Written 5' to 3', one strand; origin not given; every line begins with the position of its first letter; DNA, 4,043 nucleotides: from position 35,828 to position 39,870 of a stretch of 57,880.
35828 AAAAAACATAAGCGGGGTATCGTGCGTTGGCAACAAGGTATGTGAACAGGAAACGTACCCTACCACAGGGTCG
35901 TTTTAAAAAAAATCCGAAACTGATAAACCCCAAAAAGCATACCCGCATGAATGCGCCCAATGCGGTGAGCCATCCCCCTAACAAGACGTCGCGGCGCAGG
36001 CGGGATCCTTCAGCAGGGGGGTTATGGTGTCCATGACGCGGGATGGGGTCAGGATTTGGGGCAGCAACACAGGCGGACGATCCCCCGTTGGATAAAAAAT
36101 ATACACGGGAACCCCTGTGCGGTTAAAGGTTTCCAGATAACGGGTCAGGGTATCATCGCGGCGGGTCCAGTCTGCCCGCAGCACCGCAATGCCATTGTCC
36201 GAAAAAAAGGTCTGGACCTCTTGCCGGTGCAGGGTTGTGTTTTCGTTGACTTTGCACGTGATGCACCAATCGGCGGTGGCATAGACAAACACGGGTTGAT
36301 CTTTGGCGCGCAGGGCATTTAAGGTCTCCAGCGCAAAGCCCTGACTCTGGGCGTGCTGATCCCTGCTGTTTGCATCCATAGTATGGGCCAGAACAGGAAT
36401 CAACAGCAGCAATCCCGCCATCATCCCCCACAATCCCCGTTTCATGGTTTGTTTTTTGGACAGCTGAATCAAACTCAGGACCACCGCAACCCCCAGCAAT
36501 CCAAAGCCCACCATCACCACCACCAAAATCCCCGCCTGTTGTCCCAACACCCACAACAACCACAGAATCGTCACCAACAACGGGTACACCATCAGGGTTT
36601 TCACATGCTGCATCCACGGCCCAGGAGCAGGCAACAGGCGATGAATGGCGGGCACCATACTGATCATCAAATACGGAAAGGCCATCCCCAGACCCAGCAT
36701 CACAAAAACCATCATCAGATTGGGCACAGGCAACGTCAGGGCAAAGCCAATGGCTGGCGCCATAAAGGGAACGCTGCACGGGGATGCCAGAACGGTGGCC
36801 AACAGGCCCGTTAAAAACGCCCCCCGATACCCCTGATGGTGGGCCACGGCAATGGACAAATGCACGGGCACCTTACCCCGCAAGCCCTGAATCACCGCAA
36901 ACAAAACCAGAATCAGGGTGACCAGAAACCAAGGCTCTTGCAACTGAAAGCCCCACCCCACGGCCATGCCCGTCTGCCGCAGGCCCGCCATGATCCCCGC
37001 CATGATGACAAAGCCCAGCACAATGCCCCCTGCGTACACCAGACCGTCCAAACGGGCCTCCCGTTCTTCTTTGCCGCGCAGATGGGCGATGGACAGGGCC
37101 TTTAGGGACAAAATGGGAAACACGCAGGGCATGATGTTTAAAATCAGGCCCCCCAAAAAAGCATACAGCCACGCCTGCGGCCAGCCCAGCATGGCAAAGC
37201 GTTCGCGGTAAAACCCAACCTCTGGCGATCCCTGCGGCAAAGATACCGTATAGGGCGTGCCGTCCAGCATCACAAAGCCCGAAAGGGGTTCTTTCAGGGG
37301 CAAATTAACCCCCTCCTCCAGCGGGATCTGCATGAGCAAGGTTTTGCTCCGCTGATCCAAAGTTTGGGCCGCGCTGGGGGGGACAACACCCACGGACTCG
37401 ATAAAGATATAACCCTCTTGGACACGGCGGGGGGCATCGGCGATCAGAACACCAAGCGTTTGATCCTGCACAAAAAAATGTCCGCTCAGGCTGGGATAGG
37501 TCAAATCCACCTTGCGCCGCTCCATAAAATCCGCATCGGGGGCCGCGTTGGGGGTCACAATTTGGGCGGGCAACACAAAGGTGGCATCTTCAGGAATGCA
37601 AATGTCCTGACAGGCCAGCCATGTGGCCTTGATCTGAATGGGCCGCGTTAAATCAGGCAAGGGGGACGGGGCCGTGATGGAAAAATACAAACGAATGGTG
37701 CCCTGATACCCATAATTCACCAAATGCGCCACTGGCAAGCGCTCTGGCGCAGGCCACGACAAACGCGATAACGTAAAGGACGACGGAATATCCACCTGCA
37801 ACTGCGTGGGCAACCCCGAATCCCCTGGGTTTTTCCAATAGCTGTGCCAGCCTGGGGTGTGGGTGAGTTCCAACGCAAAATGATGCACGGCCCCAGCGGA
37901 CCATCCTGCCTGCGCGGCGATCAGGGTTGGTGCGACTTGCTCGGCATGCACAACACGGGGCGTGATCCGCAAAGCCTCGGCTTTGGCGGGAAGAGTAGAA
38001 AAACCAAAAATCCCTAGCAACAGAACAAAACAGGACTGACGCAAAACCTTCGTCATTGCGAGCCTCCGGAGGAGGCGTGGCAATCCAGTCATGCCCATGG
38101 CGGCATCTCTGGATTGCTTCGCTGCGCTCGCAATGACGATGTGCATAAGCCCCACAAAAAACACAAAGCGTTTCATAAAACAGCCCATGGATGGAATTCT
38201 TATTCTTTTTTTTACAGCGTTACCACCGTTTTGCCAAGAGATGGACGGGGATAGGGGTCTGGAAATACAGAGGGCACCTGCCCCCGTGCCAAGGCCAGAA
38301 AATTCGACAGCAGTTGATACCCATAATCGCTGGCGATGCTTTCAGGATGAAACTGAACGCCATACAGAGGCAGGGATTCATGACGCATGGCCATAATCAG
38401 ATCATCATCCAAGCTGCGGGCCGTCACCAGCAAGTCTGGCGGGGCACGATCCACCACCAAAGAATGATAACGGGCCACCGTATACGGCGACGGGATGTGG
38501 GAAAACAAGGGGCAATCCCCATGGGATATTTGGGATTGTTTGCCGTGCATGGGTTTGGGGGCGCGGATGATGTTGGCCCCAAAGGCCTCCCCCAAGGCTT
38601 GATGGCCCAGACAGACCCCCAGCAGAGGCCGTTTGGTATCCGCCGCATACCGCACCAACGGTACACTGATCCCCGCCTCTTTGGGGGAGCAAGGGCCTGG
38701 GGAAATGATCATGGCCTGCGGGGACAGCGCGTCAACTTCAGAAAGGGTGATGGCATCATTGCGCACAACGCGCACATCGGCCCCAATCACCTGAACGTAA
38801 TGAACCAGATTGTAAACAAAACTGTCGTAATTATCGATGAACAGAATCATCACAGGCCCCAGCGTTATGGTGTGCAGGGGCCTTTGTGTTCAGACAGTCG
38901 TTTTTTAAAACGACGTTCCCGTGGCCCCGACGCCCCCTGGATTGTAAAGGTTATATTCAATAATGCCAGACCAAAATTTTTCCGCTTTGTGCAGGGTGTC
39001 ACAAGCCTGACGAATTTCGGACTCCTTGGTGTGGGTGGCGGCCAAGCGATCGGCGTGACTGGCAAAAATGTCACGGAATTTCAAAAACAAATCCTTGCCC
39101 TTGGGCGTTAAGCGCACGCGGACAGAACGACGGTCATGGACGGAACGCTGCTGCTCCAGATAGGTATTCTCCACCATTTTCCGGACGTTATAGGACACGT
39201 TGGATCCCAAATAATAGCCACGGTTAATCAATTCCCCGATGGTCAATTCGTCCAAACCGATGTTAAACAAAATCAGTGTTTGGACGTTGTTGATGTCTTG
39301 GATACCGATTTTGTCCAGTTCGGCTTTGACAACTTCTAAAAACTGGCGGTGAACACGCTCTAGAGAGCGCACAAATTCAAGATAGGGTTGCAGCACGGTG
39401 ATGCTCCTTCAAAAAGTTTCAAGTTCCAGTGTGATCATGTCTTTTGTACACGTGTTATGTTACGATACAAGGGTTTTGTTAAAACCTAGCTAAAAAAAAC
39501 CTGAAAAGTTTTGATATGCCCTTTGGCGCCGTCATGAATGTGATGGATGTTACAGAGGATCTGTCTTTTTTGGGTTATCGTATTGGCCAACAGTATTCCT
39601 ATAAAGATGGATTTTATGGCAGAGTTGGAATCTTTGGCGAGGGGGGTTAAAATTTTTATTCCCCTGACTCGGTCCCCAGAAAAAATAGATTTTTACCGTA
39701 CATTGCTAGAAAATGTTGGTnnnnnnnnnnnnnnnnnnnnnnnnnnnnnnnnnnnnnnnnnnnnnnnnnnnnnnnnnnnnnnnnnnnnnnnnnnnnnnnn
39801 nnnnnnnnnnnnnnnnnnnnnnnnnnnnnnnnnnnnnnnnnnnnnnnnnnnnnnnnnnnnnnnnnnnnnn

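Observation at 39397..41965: Low-GC island encoding a 793-aa protein whose only recognisable module is a C-terminal LOG/SLOG nucleotide-processing domain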

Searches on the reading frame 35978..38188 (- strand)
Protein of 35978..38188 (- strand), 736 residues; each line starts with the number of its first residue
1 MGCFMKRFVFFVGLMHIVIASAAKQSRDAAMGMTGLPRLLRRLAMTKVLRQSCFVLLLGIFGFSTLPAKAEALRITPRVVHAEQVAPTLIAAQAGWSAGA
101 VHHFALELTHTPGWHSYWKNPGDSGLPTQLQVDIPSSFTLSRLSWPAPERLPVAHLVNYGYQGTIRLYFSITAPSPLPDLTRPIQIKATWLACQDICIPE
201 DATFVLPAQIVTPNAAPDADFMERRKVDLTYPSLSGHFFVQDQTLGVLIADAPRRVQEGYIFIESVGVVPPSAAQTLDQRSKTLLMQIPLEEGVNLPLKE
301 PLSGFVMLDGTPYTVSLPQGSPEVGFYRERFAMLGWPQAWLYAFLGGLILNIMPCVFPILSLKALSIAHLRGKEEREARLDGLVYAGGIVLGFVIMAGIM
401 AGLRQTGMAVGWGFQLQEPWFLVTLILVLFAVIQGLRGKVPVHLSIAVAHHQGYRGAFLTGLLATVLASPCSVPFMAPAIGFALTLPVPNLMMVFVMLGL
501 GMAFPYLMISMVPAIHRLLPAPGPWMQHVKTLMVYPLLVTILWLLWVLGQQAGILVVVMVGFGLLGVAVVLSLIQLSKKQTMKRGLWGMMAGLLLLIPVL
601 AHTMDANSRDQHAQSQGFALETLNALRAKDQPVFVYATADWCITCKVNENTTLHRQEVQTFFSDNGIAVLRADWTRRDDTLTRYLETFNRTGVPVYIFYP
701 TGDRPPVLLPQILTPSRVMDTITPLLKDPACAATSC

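Call 3: search_protein_families(library=pfam, proteins=[window:35978-38188:-], max_evalue=0.1)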
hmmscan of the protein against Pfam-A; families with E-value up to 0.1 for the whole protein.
window:35978-38188:- (736 aa): 5 families
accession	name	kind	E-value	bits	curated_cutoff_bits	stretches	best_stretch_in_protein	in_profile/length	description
PF11412.14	DsbD_N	-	2.2e-17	63.6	25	1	96-206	15-116/119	Thiol:disulfide interchange protein DsbD, N-terminal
PF13899.12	Thioredoxin_7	-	1.9e-16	60.4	27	1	621-700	8-82/83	Thioredoxin-like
PF13098.12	Thioredoxin_2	-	0.0038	18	27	1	629-700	4-83/104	Thioredoxin-like domain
PF03190.21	Thioredox_DsbH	-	0.03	14.7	27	1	618-688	25-94/163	Protein of unknown function, DUF255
PF05767.17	Pox_A14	-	0.034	14.7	27.7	0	556-593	13-50/93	Poxvirus virion envelope protein A14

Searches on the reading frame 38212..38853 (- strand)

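Call 3: search_protein_families(library=pfam, proteins=[window:38212-38853:-], max_evalue=0.1)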
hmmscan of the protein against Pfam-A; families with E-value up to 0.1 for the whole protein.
window:38212-38853:- (213 aa): 2 families
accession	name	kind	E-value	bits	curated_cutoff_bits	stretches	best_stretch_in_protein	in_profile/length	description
PF00117.34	GATase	-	2.5e-57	194.1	22.8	1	5-186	2-187/190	Glutamine amidotransferase class-I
PF07722.19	Peptidase_C26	-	1.8e-13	51.2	20.5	1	56-171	87-219/219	Peptidase C26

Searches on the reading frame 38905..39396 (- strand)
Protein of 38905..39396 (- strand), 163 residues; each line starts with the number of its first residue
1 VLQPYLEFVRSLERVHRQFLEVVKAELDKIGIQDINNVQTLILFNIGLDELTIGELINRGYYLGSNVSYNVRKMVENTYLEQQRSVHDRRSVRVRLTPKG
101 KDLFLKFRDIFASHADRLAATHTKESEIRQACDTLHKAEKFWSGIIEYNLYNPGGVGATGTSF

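Call 3: search_protein_families(library=pfam, proteins=[window:38905-39396:-], max_evalue=0.1)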
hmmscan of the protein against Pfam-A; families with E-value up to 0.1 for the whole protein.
window:38905-39396:- (163 aa): 5 families
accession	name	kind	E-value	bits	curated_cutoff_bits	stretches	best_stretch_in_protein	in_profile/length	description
PF13463.12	HTH_27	-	4e-13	49.9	22.2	1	36-100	2-68/68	Winged helix DNA-binding domain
PF12802.13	MarR_2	-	3.9e-09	37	27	1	34-91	2-61/61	MarR family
PF22381.2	Staph_reg_Sar_Rot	-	9.6e-05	22.8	27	1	62-104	40-82/85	Transcriptional regulator SarA/Rot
PF13601.12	HTH_34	-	0.0021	18.6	27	1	65-107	29-72/80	Winged helix DNA-binding domain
PF01047.28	MarR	-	0.0025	18.1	24.6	1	35-92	1-59/59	MarR family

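Call 4: search_protein_families(library=ncbifam, proteins=[window:38905-39396:-], max_evalue=0.1)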
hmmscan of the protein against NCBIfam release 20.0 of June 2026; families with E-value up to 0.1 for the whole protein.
window:38905-39396:- (163 aa): 13 families
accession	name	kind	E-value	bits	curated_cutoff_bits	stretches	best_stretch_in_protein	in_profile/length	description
NF047395.1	TransRegLtdR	equivalog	5.7e-47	159.5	250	1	4-150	19-166/166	transcriptional regulator LdtR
NF045593.1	bilirub_TF_BilQ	equivalog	1.4e-07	31.3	125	1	70-139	64-132/135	bilirubin utilization transcriptional regulator BilQ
NF050133.1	TransRegFabT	equivalog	2.2e-06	28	200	1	65-141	58-133/138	fatty acid biosynthesis transcriptional regulator FabT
NF010349.0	PRK13777.1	equivalog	3.5e-05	23.2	153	1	43-120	53-130/190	HTH-type transcriptional regulator Hpr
NF053777.1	Saro0803TransReg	equivalog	9e-05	22.2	200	1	71-137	72-137/140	Saro_0803 family transcriptional regulator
TIGR01889.1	Staph_reg_Sar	paralog_domain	0.0015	18.9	62.6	1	19-102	13-95/109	staphylococcal accessory regulator family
NF053814.1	teico_TcaR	equivalog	0.0022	18.1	170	1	49-137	51-140/151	MarR family transcriptional regulator TcaR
TIGR02337.1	HpaR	equivalog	0.0076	16.1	121.2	1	50-118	42-110/130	homoprotocatechuate degradation operon regulator HpaR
NF052638.1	TransRegOhrRVib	equivalog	0.014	15.1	200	1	50-136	51-137/141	transcriptional regulator OhrR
NF002926.0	PRK03573.1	equivalog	0.025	14.5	120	1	74-140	70-135/144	transcriptional regulator SlyA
NF038268.1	TF_SarA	equivalog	0.062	13.2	175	1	49-98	49-98/121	global transcriptional regulator SarA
NF011188.0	PRK14594.1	equivalog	0.077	13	174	0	32-117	68-152/166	16S rRNA-processing protein RimM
NF038251.1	AdcR_fam_Zn_TF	equivalog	0.091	13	175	0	35-103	34-102/143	zinc-dependent MarR family transcriptional regulator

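Call 5: search_protein_families(library=padloc, proteins=[window:38905-39396:-], max_evalue=0.1)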
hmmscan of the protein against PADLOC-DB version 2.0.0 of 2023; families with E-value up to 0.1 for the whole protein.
window:38905-39396:- (163 aa): 0 families

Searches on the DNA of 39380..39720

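Call 88: search_rna_families(source=window, start=39380, end=39720, threshold=evalue, max_evalue=10)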
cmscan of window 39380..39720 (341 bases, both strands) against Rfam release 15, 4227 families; matches with E-value up to 10: 4.
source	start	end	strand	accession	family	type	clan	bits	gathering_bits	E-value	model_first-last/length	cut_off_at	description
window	39532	39602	+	RF00356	snoR32_R81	Gene; snRNA; snoRNA; CD-box;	-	17.7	45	9.4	1-98/98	no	Small nucleolar RNA R32/R81/Z41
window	39410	39446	-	RF00136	SNORD81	Gene; snRNA; snoRNA; CD-box;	CL00050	15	50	8.1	1-77/77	no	Small nucleolar RNA SNORD81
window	39546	39604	+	RF01235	snR68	Gene; snRNA; snoRNA; CD-box;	CL00079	14.4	80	8.3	1-137/137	no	Small nucleolar RNA snR68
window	39546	39628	+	RF00697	mir-186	Gene; miRNA;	-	13.8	70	9.2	1-82/82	no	mir-186 microRNA precursor family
